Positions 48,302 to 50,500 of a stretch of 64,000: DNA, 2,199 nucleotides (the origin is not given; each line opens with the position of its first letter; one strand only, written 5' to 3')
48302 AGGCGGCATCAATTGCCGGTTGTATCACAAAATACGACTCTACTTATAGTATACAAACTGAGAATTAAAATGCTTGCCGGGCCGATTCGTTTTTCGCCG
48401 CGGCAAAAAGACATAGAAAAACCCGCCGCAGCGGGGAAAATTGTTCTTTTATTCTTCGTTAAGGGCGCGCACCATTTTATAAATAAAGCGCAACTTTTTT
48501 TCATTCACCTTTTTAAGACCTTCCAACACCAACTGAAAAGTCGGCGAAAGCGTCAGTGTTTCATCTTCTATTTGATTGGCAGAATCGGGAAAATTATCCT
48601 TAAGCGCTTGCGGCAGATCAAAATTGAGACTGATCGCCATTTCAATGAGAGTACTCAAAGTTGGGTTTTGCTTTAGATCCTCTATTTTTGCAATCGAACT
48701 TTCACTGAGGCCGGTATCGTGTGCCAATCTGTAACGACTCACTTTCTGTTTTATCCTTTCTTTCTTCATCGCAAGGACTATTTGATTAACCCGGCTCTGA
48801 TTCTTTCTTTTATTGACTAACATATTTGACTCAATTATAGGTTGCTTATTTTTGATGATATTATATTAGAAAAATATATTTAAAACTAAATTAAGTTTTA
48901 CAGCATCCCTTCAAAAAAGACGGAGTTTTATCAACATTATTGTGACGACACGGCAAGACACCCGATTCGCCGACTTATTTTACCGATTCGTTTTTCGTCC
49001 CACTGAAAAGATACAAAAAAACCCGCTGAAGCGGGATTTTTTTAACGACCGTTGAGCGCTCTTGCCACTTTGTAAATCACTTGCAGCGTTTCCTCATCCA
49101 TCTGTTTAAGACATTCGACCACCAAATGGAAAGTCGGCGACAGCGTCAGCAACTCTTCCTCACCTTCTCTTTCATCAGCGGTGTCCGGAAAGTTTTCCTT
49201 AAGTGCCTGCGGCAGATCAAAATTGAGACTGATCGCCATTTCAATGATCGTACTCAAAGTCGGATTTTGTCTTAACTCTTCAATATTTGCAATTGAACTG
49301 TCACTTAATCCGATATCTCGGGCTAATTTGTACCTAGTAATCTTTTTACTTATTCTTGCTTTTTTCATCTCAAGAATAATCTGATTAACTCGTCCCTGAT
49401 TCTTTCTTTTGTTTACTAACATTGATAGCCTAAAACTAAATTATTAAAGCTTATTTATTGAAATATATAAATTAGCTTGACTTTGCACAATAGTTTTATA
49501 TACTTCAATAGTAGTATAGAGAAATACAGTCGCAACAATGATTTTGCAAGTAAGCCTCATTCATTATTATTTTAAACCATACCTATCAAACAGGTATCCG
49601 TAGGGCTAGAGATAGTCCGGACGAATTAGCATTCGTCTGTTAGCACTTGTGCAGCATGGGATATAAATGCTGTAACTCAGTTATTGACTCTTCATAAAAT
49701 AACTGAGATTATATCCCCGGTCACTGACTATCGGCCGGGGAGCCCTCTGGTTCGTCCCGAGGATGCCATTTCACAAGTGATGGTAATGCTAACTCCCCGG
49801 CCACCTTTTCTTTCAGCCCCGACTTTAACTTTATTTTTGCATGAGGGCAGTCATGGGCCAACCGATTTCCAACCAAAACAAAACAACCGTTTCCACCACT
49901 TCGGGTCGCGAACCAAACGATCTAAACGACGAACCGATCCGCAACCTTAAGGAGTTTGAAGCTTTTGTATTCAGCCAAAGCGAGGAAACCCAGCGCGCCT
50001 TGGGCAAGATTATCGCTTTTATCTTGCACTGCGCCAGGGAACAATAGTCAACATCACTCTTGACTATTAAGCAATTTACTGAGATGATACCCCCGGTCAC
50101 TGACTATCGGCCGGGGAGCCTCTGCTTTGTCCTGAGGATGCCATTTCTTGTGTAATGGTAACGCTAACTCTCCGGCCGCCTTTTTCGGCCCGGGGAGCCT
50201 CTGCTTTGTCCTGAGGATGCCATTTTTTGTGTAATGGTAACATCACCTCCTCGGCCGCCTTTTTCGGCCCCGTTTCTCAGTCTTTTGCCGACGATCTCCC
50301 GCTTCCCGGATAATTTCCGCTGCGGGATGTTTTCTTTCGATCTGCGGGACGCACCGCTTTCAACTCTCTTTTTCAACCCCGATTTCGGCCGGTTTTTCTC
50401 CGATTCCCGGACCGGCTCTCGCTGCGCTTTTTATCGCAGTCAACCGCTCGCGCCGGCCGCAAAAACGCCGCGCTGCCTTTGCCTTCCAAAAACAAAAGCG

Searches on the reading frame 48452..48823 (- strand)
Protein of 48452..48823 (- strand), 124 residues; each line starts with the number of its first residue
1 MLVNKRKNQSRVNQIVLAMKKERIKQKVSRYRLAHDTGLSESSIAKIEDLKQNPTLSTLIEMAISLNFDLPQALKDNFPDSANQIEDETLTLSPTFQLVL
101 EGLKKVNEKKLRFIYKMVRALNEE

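Call 30: search_protein_families(library=pfam, max_evalue=0.1, proteins=[window:48452-48823:-])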
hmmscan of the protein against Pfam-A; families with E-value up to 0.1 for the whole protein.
window:48452-48823:- (124 aa): 5 families
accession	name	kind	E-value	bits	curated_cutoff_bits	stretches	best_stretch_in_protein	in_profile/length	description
PF01381.28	HTH_3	-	1.5e-07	31.8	23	1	19-70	1-52/55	Helix-turn-helix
PF13443.12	HTH_26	-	0.00078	20.1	22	1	21-69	4-53/63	Cro/C1-type HTH DNA-binding domain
PF12844.13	HTH_19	-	0.0092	16.3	30.2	1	20-74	5-58/64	Helix-turn-helix domain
PF13413.12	HTH_25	-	0.038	14.2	24.6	1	19-49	2-32/62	Helix-turn-helix domain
PF21716.3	dnstrm_HI1420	-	0.056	13.8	27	0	29-70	45-86/90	Probable addiction module antidote protein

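Call 31: search_protein_families(library=phrogs, max_evalue=0.1, proteins=[window:48452-48823:-])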
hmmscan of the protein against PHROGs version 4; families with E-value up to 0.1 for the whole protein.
window:48452-48823:- (124 aa): 16 families
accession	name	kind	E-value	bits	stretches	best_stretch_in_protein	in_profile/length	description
phrog_1373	-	transcription regulation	3.2e-06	28.2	1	15-70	64-119/166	transcriptional regulator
phrog_8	-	transcription regulation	0.00018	22.1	1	19-67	81-129/346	transcriptional regulator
phrog_3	-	transcription regulation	0.00044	21.1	1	15-77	89-149/430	transcriptional repressor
phrog_38027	-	transcription regulation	0.00053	21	1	20-78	74-131/143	transcriptional repressor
phrog_8522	-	DNA, RNA and nucleotide metabolism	0.0019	19.7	1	15-67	8-60/71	HTH DNA binding protein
phrog_5823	-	transcription regulation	0.002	18.4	1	19-74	11-67/404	transcriptional regulator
phrog_4268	-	transcription regulation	0.0025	19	1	32-70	51-89/96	transcriptional repressor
phrog_4583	-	transcription regulation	0.0068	17.4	1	10-80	5-76/81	transcriptional repressor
phrog_29047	-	unknown function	0.0074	17.2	1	11-66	88-143/159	-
phrog_4836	-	transcription regulation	0.0092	16.6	1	9-92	70-151/194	CII-like regulator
phrog_4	-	transcription regulation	0.0096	15.9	1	18-73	129-191/400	transcriptional repressor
phrog_3949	-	transcription regulation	0.014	16.4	1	28-74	27-73/161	transcriptional repressor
phrog_3557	-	transcription regulation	0.023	15.9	1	19-76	13-74/142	transcriptional regulator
phrog_2439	-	transcription regulation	0.03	14.2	1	19-68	12-61/367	transcriptional regulator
phrog_22074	-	unknown function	0.088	13.9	0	14-60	7-54/92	-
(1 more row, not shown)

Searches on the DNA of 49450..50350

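Call 7: search_rna_families(source=window, start=49450, end=50350, threshold=evalue, max_evalue=10, show_alignments=3)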
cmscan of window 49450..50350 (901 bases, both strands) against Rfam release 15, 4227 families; matches with E-value up to 10: 2.
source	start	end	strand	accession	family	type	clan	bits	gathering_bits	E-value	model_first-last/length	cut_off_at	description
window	49727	49808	+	RF01695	C4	Gene; antisense;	CL00128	18.2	45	1.4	1-87/87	no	C4 antisense RNA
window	50138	50204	+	RF02230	sX11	Gene; sRNA;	-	15.5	70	3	1-138/138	no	Proteobacterial sRNA sX11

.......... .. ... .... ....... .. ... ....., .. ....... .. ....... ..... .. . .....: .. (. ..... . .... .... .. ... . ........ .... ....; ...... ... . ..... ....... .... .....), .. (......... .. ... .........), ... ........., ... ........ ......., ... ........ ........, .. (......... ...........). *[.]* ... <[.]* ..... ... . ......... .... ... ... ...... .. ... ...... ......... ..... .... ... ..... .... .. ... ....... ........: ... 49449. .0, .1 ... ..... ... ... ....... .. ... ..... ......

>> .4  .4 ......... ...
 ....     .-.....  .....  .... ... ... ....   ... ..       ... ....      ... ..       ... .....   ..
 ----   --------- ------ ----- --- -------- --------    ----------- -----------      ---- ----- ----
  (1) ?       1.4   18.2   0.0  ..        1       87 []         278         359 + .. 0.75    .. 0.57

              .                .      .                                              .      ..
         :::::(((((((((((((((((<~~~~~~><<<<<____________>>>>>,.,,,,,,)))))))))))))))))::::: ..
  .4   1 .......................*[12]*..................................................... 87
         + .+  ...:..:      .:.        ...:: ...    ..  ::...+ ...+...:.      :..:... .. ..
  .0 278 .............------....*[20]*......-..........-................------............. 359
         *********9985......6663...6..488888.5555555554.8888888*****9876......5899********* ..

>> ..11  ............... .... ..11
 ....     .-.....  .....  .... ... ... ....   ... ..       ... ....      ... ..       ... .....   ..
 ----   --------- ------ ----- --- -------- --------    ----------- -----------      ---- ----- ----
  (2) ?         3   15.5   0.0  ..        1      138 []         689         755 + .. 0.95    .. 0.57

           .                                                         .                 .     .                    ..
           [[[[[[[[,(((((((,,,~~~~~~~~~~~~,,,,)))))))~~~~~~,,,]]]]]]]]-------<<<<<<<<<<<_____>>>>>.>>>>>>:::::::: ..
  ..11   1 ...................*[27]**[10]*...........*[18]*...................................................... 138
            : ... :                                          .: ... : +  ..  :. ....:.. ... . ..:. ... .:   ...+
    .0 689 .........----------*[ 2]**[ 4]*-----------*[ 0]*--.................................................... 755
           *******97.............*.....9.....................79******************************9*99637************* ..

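Call 36: search_rna_families(source=window, start=50085, end=50275, threshold=evalue, max_evalue=10, show_alignments=3)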
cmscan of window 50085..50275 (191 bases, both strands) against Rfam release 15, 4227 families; matches with E-value up to 10: 6.
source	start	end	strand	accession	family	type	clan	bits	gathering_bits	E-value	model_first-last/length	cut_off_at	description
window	50103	50183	+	RF01695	C4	Gene; antisense;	CL00128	20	45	0.1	1-87/87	no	C4 antisense RNA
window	50138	50204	+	RF02230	sX11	Gene; sRNA;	-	15.5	70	0.64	1-138/138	no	Proteobacterial sRNA sX11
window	50212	50239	-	RF01099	PK-IAV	Cis-reg;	-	14.2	47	1.5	1-48/48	no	Pseudoknot of influenza A virus gene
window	50133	50160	-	RF01099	PK-IAV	Cis-reg;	-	14.2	47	1.6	1-48/48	no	Pseudoknot of influenza A virus gene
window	50125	50205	-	RF01962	RMST_1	Gene; lncRNA;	-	10.9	40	2.4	1-61/61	no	Rhabdomyosarcoma 2 associated transcript conserved region 1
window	50260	50275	-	RF02990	gut-2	Gene; sRNA;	-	9.6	39.8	9.9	33-48/48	5'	gut-2 RNA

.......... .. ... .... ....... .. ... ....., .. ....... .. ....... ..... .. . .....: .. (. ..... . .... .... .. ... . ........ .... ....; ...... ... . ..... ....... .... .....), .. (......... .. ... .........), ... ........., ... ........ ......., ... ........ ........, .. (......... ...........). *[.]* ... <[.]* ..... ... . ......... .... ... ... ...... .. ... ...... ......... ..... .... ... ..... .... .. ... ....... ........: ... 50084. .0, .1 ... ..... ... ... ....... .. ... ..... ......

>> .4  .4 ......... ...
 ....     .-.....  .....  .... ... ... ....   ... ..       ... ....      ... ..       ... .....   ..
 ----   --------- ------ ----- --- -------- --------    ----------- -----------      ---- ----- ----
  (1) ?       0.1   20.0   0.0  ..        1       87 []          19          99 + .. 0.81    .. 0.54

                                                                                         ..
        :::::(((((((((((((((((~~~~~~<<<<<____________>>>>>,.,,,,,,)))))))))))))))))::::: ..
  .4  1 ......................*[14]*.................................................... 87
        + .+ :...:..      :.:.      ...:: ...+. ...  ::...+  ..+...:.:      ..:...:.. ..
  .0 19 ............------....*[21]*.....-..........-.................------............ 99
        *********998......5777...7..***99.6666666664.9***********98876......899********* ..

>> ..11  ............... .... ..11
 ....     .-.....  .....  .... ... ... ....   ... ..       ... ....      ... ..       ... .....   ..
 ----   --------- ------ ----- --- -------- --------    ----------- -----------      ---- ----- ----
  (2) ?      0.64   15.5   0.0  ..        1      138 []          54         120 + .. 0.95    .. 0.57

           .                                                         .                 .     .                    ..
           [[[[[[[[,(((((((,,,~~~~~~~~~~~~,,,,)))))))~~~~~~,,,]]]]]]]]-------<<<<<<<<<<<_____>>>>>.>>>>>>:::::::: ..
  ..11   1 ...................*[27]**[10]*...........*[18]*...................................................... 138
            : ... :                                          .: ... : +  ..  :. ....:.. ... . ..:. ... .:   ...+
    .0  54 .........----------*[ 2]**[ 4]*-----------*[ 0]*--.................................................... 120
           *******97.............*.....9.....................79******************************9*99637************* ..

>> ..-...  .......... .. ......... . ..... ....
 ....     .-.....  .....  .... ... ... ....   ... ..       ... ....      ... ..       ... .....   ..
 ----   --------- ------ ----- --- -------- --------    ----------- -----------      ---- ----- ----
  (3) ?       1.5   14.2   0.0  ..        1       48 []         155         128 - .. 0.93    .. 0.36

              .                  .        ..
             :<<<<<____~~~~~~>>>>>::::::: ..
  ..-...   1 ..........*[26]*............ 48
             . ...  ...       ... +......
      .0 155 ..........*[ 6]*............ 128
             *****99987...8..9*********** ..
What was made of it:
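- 50109..50180 (+): Orphan module C (loop CUUGUGUA, J ACGCUAA). It has no 5' target domain of its own. Rfam C4 at 20.0 bits (call 36).
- On C4 antisense RNA (Rfam RF01695, P1/P7 type): Module B scores 18.2 bits (call 7) and module C 20.0 bits (call 36).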

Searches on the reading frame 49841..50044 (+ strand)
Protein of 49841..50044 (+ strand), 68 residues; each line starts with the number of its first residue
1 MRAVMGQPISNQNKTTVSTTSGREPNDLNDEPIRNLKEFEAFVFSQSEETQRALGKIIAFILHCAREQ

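Call 21: find_homologous_proteins(query=window:49841-50044:+, max_evalue=0.01)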
Query seq(68 aa) (68 aa): 5 proteins with E <= 0.01 among 5 candidates.
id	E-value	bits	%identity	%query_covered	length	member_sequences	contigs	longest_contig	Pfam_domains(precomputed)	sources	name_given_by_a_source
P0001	5.7e-37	141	100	100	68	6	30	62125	-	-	-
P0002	1.5e-33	130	98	94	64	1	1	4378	-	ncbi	-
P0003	3.9e-29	116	91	94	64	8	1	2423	-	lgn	-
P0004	2.8e-18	82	66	94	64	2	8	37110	-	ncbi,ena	-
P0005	4.6e-16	75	65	91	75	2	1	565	-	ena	-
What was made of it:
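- Tried and rejected: Only five clusters were found (call 21).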

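Call 30: search_protein_families(library=pfam, max_evalue=0.1, proteins=[window:49841-50044:+])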
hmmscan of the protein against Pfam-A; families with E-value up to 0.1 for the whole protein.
window:49841-50044:+ (68 aa): 0 families

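Call 31: search_protein_families(library=phrogs, max_evalue=0.1, proteins=[window:49841-50044:+])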
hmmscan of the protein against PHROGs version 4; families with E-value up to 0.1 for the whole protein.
window:49841-50044:+ (68 aa): 0 families

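Call 82: search_protein_families(library=padloc, max_evalue=0.01, proteins=[window:49853-50044:+])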
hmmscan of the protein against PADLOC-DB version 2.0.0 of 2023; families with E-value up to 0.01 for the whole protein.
window:49853-50044:+ (64 aa): 0 families
